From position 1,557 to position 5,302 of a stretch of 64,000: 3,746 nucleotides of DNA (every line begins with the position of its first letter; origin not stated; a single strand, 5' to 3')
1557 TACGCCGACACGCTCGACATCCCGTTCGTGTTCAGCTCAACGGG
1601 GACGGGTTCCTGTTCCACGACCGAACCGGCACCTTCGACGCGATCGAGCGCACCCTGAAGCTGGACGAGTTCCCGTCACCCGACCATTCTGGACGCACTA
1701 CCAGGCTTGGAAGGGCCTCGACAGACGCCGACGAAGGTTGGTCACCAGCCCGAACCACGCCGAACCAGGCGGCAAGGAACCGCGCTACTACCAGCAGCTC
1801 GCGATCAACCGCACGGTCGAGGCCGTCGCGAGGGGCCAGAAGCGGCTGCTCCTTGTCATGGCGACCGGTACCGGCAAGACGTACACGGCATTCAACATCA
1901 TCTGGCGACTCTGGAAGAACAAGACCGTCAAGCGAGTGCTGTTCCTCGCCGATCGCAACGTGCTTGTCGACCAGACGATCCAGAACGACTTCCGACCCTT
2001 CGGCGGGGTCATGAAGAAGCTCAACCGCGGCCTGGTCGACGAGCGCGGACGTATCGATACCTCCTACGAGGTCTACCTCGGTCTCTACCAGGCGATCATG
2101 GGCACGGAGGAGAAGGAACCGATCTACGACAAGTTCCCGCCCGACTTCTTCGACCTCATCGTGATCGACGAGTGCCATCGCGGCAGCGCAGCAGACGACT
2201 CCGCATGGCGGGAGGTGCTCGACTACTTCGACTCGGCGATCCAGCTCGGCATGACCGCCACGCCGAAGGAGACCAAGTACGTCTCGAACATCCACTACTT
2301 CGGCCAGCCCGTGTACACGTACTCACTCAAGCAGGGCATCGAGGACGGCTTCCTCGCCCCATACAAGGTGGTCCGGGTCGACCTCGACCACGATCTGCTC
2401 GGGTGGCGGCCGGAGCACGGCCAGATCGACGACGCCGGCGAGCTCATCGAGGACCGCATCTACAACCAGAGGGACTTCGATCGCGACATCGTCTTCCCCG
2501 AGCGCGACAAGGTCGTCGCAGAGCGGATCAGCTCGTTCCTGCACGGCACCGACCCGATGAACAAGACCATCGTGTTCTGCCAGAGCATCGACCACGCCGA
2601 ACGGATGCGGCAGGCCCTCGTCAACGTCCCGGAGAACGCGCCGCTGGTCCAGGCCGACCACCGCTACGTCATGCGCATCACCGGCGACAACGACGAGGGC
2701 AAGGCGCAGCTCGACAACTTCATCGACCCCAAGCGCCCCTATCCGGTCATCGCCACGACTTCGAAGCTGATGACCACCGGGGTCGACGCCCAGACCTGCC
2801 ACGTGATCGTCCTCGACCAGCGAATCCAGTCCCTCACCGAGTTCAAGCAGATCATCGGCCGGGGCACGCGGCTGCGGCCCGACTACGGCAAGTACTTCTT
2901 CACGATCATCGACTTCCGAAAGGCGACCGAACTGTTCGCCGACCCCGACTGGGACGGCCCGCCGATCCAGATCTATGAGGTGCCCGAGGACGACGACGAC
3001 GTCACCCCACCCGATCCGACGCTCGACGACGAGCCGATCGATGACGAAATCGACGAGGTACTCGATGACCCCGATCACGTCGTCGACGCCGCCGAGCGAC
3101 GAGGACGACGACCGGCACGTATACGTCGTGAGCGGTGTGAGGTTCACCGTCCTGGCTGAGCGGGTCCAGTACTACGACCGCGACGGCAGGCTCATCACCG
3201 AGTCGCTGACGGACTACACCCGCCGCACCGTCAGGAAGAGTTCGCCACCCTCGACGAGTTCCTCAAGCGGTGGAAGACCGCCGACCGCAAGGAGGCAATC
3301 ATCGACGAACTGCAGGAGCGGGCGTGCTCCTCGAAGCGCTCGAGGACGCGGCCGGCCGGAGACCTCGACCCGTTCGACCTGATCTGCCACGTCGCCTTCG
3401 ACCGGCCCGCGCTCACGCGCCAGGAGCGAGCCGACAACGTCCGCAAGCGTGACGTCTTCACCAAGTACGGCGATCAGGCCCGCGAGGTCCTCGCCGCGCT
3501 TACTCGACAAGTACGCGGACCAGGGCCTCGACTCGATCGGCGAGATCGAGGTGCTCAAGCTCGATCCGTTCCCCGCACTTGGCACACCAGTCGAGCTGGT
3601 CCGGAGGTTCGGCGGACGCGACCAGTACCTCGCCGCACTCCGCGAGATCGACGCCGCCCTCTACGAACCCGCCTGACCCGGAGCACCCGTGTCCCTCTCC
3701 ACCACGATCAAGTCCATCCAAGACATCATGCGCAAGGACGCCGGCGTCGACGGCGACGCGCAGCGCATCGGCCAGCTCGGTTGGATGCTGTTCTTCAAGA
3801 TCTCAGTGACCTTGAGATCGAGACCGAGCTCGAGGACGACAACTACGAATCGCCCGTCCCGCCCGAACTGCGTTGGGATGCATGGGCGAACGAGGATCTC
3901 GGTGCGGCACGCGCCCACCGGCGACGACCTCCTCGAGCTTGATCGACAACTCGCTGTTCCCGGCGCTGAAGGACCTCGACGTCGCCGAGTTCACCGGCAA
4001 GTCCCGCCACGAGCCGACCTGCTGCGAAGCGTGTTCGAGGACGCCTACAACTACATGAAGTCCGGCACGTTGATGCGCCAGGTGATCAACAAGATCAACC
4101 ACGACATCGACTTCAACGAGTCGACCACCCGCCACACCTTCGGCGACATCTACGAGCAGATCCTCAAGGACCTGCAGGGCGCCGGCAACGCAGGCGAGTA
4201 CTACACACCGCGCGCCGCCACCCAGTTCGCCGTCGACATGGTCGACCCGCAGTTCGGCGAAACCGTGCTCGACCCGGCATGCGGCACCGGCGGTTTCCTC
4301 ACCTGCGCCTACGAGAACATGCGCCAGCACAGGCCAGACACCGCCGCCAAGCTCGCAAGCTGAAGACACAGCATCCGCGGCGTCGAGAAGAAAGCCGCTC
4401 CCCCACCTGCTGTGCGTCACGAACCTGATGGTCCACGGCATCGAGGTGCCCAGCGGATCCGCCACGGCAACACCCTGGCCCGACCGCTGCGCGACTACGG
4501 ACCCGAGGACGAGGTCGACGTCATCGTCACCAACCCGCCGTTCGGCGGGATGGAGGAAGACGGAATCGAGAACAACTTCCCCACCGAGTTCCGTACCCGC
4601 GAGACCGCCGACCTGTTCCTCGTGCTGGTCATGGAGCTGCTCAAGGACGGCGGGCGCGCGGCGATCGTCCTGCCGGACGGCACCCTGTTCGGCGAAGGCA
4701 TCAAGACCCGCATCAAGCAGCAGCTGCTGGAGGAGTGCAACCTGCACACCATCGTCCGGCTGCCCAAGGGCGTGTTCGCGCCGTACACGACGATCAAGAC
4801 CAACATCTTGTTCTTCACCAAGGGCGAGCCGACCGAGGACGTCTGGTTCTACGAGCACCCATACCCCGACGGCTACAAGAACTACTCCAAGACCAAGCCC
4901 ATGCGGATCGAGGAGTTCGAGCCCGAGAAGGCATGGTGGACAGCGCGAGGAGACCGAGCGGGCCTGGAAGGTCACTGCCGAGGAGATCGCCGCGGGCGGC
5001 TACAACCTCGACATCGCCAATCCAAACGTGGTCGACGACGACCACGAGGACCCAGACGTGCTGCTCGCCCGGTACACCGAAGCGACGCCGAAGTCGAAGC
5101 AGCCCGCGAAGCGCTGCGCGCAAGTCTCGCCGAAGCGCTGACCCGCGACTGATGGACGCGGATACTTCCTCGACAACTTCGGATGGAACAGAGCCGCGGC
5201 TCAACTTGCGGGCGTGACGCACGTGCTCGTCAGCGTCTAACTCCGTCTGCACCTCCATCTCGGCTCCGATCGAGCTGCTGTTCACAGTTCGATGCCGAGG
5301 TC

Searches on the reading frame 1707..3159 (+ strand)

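Call 50: search_protein_families(library=pfam, proteins=[window:1707-2978:+, window:1738-3159:+], max_evalue=0.001)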
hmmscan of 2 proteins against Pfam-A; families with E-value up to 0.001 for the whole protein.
window:1707-2978:+ (423 aa): 0 families

window:1738-3159:+ (473 aa): 4 families
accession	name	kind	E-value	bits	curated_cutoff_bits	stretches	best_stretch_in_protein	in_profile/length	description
PF04851.21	ResIII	-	6.8e-46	156.6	22.5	1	13-177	2-163/164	Type III restriction enzyme, res subunit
PF18766.7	SWI2_SNF2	-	5.2e-17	62.7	26.7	1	18-208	1-187/221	SWI2/SNF2 ATPase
PF00270.35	DEAD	-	3.1e-11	43.7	26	1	19-178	4-162/167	DEAD/DEAH box helicase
PF00271.37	Helicase_C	-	4.6e-06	27.3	23.5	1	268-379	10-109/110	Helicase conserved C-terminal domain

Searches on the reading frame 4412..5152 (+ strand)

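Call 50: search_protein_families(library=pfam, proteins=[window:4412-5152:+], max_evalue=0.001)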
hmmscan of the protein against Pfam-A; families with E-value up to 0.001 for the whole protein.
window:4412-5152:+ (246 aa): 2 families
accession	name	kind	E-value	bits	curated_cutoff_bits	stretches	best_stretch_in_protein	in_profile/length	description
PF02384.22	N6_Mtase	-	7.2e-38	131.1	20.4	1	15-183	108-279/311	N-6 DNA Methylase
PF07669.17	Eco57I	-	1.2e-08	35.7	25.3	1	32-122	72-171/171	Eco57I restriction-modification methylase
